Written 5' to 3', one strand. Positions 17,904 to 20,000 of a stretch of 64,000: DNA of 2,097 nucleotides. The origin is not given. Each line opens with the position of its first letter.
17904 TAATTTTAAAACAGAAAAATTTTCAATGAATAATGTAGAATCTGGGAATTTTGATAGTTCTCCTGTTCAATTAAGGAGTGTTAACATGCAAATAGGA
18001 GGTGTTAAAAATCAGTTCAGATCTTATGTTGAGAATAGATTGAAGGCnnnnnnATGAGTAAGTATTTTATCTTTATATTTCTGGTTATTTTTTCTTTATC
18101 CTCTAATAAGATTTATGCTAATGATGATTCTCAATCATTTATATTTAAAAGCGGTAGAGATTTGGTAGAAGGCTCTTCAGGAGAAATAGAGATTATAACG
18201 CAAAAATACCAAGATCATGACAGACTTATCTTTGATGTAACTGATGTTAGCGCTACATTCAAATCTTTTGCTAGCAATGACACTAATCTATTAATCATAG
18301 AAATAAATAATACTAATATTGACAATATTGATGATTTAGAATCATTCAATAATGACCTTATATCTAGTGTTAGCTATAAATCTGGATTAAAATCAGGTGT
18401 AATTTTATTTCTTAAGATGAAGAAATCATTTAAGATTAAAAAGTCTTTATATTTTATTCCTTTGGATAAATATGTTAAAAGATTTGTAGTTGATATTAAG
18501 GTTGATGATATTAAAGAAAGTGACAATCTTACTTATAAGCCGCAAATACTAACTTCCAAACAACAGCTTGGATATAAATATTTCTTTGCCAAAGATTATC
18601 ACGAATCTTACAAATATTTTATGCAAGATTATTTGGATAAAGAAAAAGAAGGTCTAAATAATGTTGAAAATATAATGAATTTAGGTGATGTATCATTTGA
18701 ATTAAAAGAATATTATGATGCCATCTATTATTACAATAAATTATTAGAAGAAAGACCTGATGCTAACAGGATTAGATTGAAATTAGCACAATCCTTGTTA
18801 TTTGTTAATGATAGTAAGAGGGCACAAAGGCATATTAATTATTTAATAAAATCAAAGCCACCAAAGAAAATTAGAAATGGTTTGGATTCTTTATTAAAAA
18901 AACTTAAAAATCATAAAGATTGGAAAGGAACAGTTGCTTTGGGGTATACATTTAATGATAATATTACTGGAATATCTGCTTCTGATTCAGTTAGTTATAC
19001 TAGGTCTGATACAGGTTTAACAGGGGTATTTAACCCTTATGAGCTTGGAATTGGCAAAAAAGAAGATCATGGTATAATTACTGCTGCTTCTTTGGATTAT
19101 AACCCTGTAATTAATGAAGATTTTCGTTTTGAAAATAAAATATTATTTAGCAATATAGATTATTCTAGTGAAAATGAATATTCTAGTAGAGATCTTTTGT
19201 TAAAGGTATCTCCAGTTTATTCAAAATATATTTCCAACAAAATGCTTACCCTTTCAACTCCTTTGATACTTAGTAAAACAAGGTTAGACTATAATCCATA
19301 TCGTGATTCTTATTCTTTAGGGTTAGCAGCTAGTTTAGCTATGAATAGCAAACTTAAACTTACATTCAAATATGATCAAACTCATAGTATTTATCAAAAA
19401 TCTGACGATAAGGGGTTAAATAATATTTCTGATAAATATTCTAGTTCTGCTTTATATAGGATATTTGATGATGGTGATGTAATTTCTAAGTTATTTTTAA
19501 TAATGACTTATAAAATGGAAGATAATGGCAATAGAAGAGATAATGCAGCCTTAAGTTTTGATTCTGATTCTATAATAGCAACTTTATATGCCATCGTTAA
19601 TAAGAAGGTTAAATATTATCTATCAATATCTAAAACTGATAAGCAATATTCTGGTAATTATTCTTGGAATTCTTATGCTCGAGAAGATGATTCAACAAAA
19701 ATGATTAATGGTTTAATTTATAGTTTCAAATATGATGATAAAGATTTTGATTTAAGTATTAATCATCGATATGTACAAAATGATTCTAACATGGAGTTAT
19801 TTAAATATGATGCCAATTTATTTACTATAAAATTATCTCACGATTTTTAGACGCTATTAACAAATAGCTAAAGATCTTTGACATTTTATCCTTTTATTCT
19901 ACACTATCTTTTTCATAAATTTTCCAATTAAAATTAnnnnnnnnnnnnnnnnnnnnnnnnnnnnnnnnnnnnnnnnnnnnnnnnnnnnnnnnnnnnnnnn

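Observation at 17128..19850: AMIN-TPR-beta-barrel outer-membrane protein coupled to a hyper-acidic secreted protein: possible Slam/type XI-like export pair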

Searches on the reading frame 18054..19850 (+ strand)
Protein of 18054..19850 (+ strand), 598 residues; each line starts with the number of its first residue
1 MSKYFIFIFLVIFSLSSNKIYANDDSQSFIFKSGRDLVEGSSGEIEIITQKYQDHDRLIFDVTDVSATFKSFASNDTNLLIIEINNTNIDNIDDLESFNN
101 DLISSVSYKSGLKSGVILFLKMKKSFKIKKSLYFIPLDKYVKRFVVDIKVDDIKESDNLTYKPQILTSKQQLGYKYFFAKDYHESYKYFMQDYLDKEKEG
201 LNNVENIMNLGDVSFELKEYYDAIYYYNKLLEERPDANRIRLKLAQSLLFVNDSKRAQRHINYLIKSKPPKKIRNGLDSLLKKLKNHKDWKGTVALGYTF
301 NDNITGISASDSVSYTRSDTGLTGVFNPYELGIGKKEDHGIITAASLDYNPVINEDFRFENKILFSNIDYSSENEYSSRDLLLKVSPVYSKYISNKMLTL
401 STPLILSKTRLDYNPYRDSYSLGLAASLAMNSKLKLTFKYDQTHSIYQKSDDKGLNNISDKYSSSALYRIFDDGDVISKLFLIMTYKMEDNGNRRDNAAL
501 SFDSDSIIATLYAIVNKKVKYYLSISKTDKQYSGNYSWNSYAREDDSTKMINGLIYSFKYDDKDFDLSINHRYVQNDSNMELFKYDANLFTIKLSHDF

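Call 4: search_protein_families(library=pfam, proteins=[window:18054-19850:+], max_evalue=1)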
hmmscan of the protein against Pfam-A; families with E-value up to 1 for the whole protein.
window:18054-19850:+ (598 aa): 12 families
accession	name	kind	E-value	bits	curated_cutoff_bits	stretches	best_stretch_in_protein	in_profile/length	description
PF24575.1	TPR_Slam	-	1.4e-05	25.9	35.2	1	218-258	61-101/104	Surface lipoprotein assembly modifier, N-terminal TPR repeats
PF07719.23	TPR_2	-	0.0018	18.7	27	1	208-236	5-33/34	Tetratricopeptide repeat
PF14559.12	TPR_19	-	0.0071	17.1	25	1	217-266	4-53/68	Tetratricopeptide repeat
PF00515.34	TPR_1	-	0.013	15.7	27.8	1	209-236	6-33/34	Tetratricopeptide repeat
PF23914.1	TPR_CcmH_CycH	-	0.015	15.6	42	1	202-268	48-117/158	Cytochrome c-type biogenesis protein H TPR domain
PF13432.12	TPR_16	-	0.02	15.8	32.7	0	208-237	35-64/65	Tetratricopeptide repeat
PF13428.12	TPR_14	-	0.11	13.7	23.5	1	209-246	6-43/44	Tetratricopeptide repeat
PF13424.12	TPR_12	-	0.12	13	30.1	1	206-257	4-64/77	Tetratricopeptide repeat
PF13174.12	TPR_6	-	0.16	13.1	26.3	1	208-236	4-32/33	Tetratricopeptide repeat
PF25064.1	ARM_TT21_5th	-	0.16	12.7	27.8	1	208-246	5-43/117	TT21 fifth ARM repeats domain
PF13181.12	TPR_8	-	0.26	12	25.7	1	207-236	4-33/34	Tetratricopeptide repeat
PF12895.13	ANAPC3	-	0.3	11.8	27.2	1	203-255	22-73/82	Anaphase-promoting complex, cyclosome, subunit 3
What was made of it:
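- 18555..18908 (+): ORF B periplasmic TPR domain, residues 168-285, seven helices. TPR_Slam E 1.4e-5 plus other TPR models (call 4).
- On T11SS outer-membrane protein (Slam/DUF560 family): TPR_Slam E 1.4e-5 (25.9 bits, below the cut-off of 35.2), plus 8 generic TPR-repeat models among the other weak hits (call 4).
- TPR_Slam is the best whole-protein Pfam hit (call 4).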

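Call 5: search_protein_families(library=ncbifam, proteins=[window:18054-19850:+], max_evalue=1)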
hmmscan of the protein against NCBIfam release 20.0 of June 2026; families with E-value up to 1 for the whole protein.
window:18054-19850:+ (598 aa): 3 families
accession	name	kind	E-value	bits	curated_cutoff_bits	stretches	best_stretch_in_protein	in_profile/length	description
TIGR02552.1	LcrH_SycD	equivalog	2.7e-05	23.9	104.8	1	159-268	11-116/136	SycD/LcrH family type III secretion system chaperone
TIGR02917.1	PEP_TPR_lipo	equivalog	0.00031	18.7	312.2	1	170-270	707-802/899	XrtA/PEP-CTERM system TPR-repeat protein PrsT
TIGR02795.1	tol_pal_ybgF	equivalog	0.053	14.1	90.1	1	172-267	8-105/119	tol-pal system protein YbgF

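Call 6: find_homologous_proteins(query=window:18054-19850:+, max_evalue=0.001)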
Query window:18054-19850:+ (598 aa): 1 proteins with E <= 0.001 among 8000 candidates.
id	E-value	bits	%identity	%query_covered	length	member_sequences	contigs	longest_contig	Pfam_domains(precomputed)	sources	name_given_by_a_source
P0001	0.0e+0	1293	100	100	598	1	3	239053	PF24575.2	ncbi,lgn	-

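Call 8: find_encoding_contigs(protein=P0001, flank=10000, max_places=6)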
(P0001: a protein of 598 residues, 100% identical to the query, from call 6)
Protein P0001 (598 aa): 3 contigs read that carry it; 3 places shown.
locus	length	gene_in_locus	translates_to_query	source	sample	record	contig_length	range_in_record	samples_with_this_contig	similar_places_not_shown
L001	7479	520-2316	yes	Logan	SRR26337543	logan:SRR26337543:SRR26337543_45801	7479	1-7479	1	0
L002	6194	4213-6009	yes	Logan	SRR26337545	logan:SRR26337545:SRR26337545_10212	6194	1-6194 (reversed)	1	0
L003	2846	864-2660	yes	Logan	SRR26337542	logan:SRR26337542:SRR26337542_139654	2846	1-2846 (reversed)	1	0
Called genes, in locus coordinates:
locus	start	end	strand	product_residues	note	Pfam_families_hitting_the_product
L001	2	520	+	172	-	?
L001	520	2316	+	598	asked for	PF24575:TPR_Slam (faint)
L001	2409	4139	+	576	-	PF00753:Lactamase_B, PF12706:Lactamase_B_2, PF22505:RNase_J_b_CASP, PF07521:RMMBL, PF17770:RNase_J_C (faint)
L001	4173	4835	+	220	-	PF06041:DUF924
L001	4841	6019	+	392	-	PF02670:DXP_reductoisom, PF08436:DXP_redisom_C, PF13288:DXPR_C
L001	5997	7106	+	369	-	PF02163:Peptidase_M50, PF13180:PDZ_2 (faint)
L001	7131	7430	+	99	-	PF10073:GapR_DNA-bd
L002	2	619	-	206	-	?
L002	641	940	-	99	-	PF05101:VirB3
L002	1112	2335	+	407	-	PF00155:Aminotran_1_2, PF01041:DegT_DnrJ_EryC1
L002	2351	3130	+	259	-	PF03309:Pan_kinase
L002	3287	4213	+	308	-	-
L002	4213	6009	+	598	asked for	PF24575:TPR_Slam (faint)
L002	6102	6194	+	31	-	?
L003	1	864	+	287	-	?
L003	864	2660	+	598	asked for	PF24575:TPR_Slam (faint)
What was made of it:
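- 18054..19850 (+): ORF B: 598-aa T11SS-family (Slam/DUF560) outer-membrane protein. The called 598-aa gene is identical on three Logan contigs (call 8).
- The sequence is identical on three independent run assemblies (call 8).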

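Call 12: search_solved_structures(query=window:18054-19850:+, max_evalue=10, show_alignments=2)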
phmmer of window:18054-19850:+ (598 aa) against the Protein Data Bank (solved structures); distinct sequences matched with E-value up to 10: 28.
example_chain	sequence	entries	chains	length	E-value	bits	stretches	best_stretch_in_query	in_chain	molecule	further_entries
7obi_A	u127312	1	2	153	0.0016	20.8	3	171-236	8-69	CTPR-rv4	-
6vfj_B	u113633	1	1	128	0.0087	18.3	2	172-236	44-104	I53_dn5B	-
1na3_A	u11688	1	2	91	0.013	17.8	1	171-239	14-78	designed protein CTPR2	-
1na0_A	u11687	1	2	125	0.02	17.1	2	171-239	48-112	designed protein CTPR3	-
6v8e_A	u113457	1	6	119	0.024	16.9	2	170-239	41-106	Designed protein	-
6vfi_B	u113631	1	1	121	0.025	16.8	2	170-237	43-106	O43_dn18B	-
6vfh_A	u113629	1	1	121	0.037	16.3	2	171-237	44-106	T33_dn10A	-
5hrz_A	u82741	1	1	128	0.08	15.1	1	202-240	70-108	TPR domain protein 1na0C3_3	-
8ump_A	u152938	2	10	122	0.21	13.8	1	201-273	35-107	T33-ml35-redesigned-TPR-domain-fold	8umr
2wqh_A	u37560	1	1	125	0.22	13.7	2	171-239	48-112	CTPR3Y3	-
6vl6_B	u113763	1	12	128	0.23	13.6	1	170-241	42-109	T33_dn2B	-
8ur5_A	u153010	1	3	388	0.23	13.6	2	172-236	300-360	Trimer head HA,Hemagglutinin HA1 chain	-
2avp_A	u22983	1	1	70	0.35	13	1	171-235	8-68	synthetic consensus TPR protein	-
8ur7_A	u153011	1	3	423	0.38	12.9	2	171-236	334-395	Trimer head HA,Hemagglutinin HA1 chain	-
6vl6_A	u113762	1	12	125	0.62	12.2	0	201-235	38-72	T33_dn2A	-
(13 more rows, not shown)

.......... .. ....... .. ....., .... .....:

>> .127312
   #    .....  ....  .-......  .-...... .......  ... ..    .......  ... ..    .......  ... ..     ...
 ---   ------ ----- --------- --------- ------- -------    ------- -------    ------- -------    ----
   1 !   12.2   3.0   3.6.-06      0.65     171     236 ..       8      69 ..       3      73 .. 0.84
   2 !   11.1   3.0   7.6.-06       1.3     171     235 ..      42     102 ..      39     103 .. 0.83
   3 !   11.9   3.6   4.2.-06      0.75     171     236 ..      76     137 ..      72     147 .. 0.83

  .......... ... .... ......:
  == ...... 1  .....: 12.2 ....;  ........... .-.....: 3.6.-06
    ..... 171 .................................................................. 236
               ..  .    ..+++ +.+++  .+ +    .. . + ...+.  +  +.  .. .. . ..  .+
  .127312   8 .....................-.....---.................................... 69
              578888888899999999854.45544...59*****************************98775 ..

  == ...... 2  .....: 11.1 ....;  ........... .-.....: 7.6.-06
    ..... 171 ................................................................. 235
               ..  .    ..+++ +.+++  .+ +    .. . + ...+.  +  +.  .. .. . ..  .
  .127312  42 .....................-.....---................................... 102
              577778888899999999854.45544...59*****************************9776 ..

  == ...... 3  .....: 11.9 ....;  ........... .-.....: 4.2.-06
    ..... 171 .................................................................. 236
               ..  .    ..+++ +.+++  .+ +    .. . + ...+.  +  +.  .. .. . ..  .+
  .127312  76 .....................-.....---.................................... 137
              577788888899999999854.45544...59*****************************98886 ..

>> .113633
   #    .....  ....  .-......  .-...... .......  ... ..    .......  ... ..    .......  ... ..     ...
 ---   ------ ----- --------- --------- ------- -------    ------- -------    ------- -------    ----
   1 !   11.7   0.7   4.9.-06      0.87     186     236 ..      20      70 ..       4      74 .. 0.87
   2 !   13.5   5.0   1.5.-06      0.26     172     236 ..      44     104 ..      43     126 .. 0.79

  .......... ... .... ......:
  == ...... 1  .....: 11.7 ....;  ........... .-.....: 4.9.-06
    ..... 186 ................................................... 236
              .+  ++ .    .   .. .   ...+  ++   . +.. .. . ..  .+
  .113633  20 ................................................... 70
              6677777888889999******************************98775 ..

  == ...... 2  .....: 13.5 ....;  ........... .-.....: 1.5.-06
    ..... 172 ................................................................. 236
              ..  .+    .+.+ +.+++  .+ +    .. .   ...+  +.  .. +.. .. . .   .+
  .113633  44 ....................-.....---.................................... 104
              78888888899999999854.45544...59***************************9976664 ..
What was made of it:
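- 18555..18908 (+): Designed-TPR PDB hits (call 12).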

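Call 21: search_protein_representatives(protein=window:18054-19850:+)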
Query: 598 residues. Proteins with E-value up to 0.001 (for the whole library): 201; up to 1e-10: 16; up to 1e-30: 1. The best 150 are listed.
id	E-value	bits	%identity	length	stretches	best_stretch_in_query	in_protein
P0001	0.0e+00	1292.6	100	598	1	1-598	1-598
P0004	9.9e-18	80.9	23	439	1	222-598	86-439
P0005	1.0e-15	74.3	24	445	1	194-595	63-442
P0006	2.8e-15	72.8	27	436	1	184-598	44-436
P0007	1.5e-14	70.4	26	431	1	186-597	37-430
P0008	2.4e-14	69.8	25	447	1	179-589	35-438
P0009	2.6e-14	69.6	26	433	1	223-595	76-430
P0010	2.3e-13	66.5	26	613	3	174-454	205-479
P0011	2.4e-13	66.5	24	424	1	198-598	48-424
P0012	7.1e-13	64.9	26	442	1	218-596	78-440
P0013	1.4e-12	63.9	29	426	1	199-441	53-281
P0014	8.0e-12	61.4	22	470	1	199-594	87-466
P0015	1.6e-11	60.4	31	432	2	167-305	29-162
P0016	2.4e-11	59.8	23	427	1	181-596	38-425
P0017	4.7e-11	58.9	27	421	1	181-598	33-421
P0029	2.1e-09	53.4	28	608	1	126-596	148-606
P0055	1.3e-07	47.6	29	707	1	129-389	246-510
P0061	2.2e-07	46.7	27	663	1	180-357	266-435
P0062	2.3e-07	46.7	30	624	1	171-349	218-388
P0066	2.8e-07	46.4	22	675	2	221-445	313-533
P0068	3.7e-07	46.0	29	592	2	173-313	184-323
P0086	6.3e-06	42.0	28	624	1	127-397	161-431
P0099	1.3e-05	40.9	24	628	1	187-390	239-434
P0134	6.3e-05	38.7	25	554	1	149-593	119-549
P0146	1.1e-04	37.9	24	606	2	202-436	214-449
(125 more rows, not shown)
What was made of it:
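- They align over residues ~170-598 to 420-450-aa proteins (call 21).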

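Call 23: search_protein_families(library=pfam, alignment_id=A1, max_evalue=0.001)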
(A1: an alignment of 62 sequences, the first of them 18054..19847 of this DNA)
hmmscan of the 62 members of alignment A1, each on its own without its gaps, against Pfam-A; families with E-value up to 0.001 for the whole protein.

A. member 1, window:18054-19847:+ (598 aa): 1 family
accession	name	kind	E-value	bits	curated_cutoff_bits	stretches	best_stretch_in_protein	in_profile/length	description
PF24575.1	TPR_Slam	-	1.4e-05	25.9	35.2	1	218-258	61-101/104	Surface lipoprotein assembly modifier, N-terminal TPR repeats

B. families by the number of members that match (of 62 scanned): 43 families (the first 25 are shown)
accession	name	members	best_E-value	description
PF14559.12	TPR_19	56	2.3e-26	Tetratricopeptide repeat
PF13432.12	TPR_16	55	3.8e-18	Tetratricopeptide repeat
PF07719.23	TPR_2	53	1e-14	Tetratricopeptide repeat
PF24575.1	TPR_Slam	50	7.3e-21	Surface lipoprotein assembly modifier, N-terminal TPR repeats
PF04575.19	SlipAM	49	1e-24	Surface lipoprotein assembly modifier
PF13428.12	TPR_14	44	3.8e-18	Tetratricopeptide repeat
PF13174.12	TPR_6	43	6.3e-11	Tetratricopeptide repeat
PF13181.12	TPR_8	40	3.8e-11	Tetratricopeptide repeat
PF00515.34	TPR_1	39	1.5e-13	Tetratricopeptide repeat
PF12895.13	ANAPC3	35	1e-10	Anaphase-promoting complex, cyclosome, subunit 3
PF13424.12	TPR_12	29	1.5e-07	Tetratricopeptide repeat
PF13371.12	TPR_9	28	2.3e-09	Tetratricopeptide repeat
PF23914.1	TPR_CcmH_CycH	25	7e-12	Cytochrome c-type biogenesis protein H TPR domain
PF13431.12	TPR_17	13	5.5e-10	Tetratricopeptide repeat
PF11059.14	DUF2860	12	2.5e-11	Protein of unknown function (DUF2860)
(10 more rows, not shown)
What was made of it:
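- On T11SS outer-membrane protein (Slam/DUF560 family): Independent support: phmmer relatives at E down to 1e-17, and 49 of the 62 aligned sequences (ORF B plus 61 relatives) carry SlipAM (calls 21, 23).
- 49 of the 62 aligned sequences (ORF B plus 61 relatives) carry SlipAM and 50 of 62 carry TPR_Slam (call 23).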
